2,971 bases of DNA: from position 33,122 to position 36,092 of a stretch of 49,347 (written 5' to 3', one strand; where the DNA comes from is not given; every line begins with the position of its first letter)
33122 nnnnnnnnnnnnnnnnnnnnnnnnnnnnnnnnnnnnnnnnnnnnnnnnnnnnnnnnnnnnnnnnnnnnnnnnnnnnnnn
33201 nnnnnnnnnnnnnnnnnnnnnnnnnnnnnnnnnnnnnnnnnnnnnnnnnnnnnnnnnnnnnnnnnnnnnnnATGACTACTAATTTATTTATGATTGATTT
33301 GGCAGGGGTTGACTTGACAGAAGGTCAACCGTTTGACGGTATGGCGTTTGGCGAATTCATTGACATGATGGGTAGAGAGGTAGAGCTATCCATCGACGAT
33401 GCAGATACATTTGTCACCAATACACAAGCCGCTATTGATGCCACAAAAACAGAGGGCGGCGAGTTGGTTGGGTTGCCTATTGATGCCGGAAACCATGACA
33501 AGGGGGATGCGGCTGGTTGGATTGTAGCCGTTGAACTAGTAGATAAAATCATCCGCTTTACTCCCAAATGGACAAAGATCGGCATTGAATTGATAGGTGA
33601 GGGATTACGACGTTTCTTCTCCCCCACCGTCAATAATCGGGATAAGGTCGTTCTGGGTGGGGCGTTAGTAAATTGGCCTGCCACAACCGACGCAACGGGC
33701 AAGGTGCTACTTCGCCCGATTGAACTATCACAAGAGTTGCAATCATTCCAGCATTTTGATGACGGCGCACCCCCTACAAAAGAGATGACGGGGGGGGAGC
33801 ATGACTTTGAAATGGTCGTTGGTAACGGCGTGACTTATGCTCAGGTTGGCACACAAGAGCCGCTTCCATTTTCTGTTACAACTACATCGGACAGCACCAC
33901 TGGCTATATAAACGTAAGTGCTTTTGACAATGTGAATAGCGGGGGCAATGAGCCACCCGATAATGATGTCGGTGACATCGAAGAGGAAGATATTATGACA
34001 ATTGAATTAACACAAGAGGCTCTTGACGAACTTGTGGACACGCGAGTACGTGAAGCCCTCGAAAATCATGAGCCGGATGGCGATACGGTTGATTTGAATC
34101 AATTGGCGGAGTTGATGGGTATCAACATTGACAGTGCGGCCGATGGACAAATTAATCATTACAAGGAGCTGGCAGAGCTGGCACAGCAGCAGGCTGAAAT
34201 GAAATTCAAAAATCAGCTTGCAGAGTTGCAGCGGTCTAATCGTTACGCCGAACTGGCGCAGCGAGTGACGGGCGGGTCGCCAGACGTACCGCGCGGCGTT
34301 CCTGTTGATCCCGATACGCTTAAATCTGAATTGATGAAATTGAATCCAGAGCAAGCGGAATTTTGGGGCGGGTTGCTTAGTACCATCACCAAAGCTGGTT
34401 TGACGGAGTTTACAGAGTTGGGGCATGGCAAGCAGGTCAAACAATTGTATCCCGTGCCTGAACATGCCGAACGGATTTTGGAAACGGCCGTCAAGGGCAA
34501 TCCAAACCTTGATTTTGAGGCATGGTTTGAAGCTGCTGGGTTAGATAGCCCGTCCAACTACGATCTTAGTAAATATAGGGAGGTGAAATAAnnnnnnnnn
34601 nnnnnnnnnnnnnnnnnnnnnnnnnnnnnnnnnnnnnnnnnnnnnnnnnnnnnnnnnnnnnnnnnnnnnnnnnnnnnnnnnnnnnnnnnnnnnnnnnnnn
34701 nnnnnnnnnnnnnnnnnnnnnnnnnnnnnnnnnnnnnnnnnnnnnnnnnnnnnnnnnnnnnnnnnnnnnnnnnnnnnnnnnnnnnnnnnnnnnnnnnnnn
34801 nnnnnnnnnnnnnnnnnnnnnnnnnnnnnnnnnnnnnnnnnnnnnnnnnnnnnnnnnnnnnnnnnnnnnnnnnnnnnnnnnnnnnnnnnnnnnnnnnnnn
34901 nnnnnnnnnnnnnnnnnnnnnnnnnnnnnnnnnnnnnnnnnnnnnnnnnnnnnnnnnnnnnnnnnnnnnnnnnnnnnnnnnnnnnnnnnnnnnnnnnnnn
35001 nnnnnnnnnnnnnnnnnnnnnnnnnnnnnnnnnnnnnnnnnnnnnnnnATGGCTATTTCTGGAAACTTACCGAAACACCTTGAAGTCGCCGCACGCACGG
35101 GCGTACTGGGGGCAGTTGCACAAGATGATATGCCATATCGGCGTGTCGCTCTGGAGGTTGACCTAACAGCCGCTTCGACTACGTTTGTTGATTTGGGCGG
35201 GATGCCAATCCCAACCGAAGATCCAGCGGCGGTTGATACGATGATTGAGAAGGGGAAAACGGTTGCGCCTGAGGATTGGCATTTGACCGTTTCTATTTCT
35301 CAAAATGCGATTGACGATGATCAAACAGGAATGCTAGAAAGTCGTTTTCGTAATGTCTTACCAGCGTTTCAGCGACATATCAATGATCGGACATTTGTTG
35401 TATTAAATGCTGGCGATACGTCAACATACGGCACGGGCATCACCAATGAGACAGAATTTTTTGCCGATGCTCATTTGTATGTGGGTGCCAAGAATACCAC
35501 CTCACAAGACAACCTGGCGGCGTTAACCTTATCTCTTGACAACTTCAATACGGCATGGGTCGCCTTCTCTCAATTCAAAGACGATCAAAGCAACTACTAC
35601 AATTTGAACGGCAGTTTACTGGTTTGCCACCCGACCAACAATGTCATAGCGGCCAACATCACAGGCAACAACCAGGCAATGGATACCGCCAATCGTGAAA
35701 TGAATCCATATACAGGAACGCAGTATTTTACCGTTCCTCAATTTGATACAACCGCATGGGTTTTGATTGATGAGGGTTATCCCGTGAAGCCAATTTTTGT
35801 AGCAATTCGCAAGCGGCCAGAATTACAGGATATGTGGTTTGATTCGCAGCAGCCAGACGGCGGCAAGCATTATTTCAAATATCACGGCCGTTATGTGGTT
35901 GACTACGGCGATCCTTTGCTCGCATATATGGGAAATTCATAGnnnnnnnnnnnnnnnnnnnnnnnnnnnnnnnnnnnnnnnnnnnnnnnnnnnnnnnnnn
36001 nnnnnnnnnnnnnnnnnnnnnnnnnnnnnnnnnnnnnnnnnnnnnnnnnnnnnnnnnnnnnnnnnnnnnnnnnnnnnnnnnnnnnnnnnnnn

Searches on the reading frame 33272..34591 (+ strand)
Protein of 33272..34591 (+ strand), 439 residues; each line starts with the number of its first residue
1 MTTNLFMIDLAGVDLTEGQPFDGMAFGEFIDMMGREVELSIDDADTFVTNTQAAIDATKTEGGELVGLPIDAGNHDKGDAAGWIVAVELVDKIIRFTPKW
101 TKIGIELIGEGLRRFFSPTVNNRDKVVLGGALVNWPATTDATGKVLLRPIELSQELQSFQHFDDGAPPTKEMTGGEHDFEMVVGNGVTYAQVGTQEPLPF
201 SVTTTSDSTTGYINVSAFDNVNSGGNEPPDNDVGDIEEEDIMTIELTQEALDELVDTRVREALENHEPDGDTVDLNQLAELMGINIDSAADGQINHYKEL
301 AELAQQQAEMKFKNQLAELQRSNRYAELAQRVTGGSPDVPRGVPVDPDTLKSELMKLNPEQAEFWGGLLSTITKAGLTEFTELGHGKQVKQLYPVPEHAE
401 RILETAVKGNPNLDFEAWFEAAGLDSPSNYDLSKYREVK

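Call 65: search_dna_similar(query=window:33272-34588:+, collection=phages, mode=protein, max_rows=12)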
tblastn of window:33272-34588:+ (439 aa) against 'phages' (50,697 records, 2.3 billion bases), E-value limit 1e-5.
No match.

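Call 85: search_protein_families(library=pfam, proteins=[window:33272-34591:+], max_evalue=0.001)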
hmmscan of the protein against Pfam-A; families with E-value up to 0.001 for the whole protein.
window:33272-34591:+ (439 aa): 1 family
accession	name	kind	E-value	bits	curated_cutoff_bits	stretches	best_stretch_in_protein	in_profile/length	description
PF10123.14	Mu-like_Pro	-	2.6e-08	34.2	25.2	1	75-139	58-128/330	Mu-like prophage I protein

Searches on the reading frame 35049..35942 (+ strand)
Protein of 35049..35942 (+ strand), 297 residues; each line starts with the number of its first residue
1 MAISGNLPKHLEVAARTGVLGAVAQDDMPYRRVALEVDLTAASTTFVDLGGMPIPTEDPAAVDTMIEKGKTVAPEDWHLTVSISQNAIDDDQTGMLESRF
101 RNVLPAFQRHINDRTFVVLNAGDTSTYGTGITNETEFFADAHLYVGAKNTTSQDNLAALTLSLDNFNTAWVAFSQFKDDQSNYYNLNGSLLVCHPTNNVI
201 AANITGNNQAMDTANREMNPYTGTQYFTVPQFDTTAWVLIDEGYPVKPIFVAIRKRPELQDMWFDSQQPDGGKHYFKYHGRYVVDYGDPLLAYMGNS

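Call 85: search_protein_families(library=pfam, proteins=[window:35049-35942:+], max_evalue=0.001)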
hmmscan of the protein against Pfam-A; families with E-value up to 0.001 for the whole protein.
window:35049-35942:+ (297 aa): 2 families
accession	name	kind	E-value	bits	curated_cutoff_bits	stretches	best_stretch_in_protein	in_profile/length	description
PF10124.15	Mu-like_gpT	-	6.8e-17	62.2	20.1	1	21-155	14-147/289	Mu-like prophage major head subunit gpT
PF25209.1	Phage_capsid_4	-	2.5e-07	31.7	27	1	41-251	35-215/262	Phage capsid protein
